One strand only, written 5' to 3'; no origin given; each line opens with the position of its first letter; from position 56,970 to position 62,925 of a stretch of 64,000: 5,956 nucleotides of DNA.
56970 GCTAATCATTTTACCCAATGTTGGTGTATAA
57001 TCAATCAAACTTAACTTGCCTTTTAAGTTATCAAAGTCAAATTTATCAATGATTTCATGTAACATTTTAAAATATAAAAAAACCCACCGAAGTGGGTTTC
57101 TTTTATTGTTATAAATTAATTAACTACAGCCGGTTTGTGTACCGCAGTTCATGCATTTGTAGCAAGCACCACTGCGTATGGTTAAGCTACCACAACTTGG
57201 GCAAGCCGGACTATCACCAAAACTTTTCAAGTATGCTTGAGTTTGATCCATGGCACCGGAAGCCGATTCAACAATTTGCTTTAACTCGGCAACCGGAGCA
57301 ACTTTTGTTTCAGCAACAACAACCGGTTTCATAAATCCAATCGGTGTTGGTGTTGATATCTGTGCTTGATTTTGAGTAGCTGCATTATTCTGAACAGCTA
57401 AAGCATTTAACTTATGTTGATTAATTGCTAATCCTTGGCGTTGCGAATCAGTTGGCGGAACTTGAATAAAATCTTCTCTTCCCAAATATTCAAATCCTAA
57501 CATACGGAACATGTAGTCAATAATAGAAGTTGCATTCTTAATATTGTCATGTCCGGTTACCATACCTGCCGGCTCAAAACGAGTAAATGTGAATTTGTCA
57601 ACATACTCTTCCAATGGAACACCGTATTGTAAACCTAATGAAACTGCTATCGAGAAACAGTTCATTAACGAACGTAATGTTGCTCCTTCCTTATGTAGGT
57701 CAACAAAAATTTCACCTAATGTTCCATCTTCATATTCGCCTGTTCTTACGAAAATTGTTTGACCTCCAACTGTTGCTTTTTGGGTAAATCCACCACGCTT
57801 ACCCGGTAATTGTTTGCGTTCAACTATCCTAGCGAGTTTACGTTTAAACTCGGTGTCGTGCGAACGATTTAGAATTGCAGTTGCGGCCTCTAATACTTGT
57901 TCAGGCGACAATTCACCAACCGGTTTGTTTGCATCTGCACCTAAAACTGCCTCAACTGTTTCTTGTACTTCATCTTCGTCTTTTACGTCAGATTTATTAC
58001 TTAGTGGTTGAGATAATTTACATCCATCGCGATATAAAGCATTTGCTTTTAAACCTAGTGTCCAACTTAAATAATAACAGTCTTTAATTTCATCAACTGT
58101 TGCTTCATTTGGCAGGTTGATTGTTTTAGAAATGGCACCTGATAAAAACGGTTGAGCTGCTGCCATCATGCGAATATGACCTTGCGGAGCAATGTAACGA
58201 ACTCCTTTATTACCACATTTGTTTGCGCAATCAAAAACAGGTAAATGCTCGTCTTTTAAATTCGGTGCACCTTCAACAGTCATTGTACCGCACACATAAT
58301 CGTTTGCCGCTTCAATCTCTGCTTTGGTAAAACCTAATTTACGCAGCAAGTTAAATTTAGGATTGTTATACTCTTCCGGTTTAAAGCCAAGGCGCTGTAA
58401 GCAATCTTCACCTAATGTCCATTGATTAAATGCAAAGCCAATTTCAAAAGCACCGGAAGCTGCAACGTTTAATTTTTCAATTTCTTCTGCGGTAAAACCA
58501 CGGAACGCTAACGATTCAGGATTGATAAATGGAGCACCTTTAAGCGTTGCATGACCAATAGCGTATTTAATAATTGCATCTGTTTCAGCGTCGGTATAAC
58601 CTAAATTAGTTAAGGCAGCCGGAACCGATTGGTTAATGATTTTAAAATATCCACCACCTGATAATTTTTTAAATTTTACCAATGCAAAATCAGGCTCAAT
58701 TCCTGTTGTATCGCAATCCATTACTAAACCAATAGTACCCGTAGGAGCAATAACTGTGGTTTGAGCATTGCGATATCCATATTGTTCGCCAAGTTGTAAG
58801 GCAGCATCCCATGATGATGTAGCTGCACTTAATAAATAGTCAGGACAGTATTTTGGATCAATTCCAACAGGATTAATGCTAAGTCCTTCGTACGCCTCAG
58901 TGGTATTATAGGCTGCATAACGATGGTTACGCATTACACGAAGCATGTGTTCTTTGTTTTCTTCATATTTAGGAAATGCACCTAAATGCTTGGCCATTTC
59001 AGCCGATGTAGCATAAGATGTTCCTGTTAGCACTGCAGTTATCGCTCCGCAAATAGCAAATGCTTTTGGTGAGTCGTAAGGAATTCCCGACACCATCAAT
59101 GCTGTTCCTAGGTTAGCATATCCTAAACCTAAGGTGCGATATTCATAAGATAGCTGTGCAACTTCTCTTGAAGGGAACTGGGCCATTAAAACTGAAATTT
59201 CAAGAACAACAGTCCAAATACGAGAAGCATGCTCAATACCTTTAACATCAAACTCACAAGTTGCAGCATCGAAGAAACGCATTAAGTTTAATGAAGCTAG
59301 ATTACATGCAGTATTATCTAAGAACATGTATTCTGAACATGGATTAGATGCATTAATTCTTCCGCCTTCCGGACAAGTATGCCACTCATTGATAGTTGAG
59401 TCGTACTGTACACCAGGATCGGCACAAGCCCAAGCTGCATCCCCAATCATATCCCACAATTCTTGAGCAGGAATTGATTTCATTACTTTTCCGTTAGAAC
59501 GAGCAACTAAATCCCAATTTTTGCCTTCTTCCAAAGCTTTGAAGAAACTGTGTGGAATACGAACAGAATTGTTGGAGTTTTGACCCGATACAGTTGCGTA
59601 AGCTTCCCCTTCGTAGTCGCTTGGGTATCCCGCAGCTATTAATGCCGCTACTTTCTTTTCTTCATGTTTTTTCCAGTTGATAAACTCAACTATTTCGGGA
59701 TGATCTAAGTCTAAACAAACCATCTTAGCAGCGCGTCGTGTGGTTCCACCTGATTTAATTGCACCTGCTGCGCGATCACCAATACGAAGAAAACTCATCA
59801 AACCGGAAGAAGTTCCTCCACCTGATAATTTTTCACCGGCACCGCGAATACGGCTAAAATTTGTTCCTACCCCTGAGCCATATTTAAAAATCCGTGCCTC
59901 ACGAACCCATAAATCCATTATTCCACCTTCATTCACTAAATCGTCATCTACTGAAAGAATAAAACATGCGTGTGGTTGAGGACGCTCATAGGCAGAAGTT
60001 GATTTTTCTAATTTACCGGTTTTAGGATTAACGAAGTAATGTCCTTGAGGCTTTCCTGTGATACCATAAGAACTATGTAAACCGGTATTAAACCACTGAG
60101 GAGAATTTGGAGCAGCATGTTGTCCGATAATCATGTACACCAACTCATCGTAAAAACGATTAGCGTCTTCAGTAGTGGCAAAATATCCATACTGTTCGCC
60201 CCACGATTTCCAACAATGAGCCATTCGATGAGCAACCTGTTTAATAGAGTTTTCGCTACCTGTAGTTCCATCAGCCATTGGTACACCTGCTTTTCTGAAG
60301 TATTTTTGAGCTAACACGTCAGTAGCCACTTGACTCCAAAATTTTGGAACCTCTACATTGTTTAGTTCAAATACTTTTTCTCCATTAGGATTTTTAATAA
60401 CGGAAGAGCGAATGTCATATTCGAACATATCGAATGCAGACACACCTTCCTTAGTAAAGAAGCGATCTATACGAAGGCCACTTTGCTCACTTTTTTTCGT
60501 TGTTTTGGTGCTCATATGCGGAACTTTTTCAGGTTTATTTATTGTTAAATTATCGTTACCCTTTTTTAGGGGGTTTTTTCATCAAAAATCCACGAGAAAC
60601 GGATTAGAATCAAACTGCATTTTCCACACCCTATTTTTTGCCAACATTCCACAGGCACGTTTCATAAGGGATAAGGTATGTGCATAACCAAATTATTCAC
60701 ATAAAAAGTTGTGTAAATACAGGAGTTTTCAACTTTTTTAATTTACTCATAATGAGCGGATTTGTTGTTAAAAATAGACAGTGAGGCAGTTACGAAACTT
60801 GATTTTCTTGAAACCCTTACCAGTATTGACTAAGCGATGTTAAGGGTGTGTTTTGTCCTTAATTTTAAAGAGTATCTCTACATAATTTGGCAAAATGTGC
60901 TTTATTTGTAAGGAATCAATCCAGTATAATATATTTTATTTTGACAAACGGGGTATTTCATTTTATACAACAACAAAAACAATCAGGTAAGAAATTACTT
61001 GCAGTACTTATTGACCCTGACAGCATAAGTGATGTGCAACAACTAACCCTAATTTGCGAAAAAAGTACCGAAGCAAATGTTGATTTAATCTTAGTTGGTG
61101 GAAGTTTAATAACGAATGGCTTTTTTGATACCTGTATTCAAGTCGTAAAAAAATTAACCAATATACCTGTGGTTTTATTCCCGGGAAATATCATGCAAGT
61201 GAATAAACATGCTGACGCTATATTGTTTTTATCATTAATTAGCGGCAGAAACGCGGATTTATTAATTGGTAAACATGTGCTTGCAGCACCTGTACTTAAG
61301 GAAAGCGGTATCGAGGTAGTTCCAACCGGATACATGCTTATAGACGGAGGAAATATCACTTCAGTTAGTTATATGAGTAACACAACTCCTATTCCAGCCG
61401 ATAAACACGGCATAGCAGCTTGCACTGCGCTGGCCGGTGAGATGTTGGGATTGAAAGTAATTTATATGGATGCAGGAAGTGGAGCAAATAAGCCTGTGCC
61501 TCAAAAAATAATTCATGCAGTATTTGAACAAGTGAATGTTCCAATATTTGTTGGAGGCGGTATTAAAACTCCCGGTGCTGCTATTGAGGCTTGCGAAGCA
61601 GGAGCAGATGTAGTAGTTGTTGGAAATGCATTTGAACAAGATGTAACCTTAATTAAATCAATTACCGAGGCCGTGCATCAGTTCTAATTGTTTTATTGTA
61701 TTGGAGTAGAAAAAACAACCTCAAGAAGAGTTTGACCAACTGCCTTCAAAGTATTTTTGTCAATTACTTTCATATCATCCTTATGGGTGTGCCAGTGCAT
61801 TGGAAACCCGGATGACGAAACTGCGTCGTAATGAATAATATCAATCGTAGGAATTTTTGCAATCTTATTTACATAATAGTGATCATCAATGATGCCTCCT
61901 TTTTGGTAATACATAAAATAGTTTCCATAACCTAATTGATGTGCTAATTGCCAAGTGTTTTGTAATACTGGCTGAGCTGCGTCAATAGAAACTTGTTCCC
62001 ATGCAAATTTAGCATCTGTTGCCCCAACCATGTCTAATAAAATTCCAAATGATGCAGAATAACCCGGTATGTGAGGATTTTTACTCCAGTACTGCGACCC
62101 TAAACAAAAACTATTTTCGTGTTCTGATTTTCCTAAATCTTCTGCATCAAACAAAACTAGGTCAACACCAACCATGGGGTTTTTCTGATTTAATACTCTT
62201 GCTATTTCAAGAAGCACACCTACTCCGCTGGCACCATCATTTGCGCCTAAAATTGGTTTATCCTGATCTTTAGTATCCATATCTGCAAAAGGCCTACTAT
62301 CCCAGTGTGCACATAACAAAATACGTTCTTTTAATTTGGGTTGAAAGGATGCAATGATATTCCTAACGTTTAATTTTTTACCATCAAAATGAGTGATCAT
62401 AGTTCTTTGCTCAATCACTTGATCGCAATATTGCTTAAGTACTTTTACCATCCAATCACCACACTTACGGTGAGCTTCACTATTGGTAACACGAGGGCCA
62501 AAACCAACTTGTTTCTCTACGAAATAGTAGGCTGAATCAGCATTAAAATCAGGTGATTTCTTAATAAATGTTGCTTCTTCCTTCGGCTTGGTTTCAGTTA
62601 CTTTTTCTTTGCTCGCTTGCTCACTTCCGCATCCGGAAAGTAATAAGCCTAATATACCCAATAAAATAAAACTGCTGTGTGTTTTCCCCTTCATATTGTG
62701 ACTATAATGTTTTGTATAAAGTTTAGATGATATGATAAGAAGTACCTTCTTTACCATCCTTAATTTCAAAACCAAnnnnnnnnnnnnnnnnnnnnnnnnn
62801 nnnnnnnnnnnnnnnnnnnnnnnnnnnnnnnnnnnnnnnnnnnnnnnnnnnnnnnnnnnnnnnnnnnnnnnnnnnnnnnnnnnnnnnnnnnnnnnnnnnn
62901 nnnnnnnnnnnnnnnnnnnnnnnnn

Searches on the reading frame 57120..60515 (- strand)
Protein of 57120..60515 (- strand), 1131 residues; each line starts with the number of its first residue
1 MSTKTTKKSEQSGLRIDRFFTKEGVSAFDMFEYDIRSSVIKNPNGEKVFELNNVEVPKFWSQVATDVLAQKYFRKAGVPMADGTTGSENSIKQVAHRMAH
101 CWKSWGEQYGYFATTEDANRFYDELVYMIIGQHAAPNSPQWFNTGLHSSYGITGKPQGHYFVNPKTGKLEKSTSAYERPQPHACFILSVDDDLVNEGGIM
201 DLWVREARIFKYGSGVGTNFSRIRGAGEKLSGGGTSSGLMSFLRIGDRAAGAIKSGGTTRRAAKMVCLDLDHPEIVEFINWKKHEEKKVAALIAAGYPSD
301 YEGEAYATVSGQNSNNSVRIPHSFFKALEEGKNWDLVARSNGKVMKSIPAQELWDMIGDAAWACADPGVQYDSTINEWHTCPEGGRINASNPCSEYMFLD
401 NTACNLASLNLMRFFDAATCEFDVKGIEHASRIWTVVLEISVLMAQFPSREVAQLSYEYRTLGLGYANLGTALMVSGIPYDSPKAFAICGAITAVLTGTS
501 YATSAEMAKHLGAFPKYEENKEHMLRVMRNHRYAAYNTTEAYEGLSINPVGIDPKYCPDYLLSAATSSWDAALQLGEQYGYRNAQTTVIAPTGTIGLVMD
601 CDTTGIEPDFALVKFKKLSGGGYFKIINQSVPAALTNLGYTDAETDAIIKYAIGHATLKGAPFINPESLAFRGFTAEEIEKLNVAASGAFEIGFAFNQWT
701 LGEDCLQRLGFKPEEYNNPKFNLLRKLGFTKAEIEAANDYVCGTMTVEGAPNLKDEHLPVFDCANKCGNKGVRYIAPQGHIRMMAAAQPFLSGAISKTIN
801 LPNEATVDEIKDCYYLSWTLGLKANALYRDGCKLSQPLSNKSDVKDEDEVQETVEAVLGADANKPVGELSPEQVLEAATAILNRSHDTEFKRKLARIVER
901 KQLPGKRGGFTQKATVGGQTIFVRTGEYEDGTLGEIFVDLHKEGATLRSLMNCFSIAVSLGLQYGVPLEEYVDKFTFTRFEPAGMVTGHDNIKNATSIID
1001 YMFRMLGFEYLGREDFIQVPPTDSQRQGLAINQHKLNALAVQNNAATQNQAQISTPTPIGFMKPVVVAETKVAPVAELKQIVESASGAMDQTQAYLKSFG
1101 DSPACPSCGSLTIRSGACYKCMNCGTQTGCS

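Call 13: search_protein_families(library=pfam, proteins=[window:57120-60515:-], max_evalue=0.001)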
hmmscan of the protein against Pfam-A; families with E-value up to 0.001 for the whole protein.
window:57120-60515:- (1131 aa): 3 families
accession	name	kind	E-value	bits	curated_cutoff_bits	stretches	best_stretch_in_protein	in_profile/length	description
PF02867.20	Ribonuc_red_lgC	-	4.2e-130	435.3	23.9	2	183-668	2-460/523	Ribonucleotide reductase, barrel domain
PF08471.15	Ribonuc_red_2_N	-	8.1e-35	119.6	27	1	44-132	1-103/103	Class II vitamin B12-dependent ribonucleotide reductase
PF12637.14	TSCPD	-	9.9e-11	42.2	22.8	1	912-1006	5-84/88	TSCPD domain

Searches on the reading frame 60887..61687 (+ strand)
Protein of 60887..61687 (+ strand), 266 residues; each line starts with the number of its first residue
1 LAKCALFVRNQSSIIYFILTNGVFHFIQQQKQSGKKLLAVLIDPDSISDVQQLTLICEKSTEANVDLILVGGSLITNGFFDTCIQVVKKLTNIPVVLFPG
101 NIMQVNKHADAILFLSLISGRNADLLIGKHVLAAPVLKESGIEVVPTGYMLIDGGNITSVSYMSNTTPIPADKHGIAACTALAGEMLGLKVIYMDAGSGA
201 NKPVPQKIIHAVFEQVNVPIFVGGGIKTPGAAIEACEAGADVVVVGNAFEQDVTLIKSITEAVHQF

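Call 15: search_protein_families(library=pfam, proteins=[window:60887-61687:+], max_evalue=0.001)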
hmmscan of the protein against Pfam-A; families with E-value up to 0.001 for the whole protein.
window:60887-61687:+ (266 aa): 6 families
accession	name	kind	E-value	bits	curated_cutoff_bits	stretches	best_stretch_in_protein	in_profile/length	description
PF01884.23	PcrB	-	4.5e-39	134.7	23.9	1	40-262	10-225/226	PcrB family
PF00977.27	His_biosynth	-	5.9e-09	36.1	23.6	1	197-263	53-119/228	Histidine biosynthesis protein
PF01180.27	DHO_dh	-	1.6e-06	27.9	27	1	198-264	218-288/291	Dihydroorotate dehydrogenase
PF05690.20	ThiG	-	0.0001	22.2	23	1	205-250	163-208/247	Thiazole biosynthesis protein ThiG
PF04131.20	NanE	-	0.00023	20.9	27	1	212-264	139-191/192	Putative N-acetylmannosamine-6-phosphate epimerase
PF00478.31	IMPDH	-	0.00043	19.8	25.6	0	211-249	201-239/345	IMP dehydrogenase / GMP reductase domain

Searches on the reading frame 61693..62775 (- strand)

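Call 15: search_protein_families(library=pfam, proteins=[window:61693-62775:-], max_evalue=0.001)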
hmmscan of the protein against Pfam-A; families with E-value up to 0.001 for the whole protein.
window:61693-62775:- (360 aa): 1 family
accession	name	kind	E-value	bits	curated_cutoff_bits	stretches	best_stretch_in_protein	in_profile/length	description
PF04389.22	Peptidase_M28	-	2.3e-37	129.1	21.3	1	139-354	1-193/193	Peptidase family M28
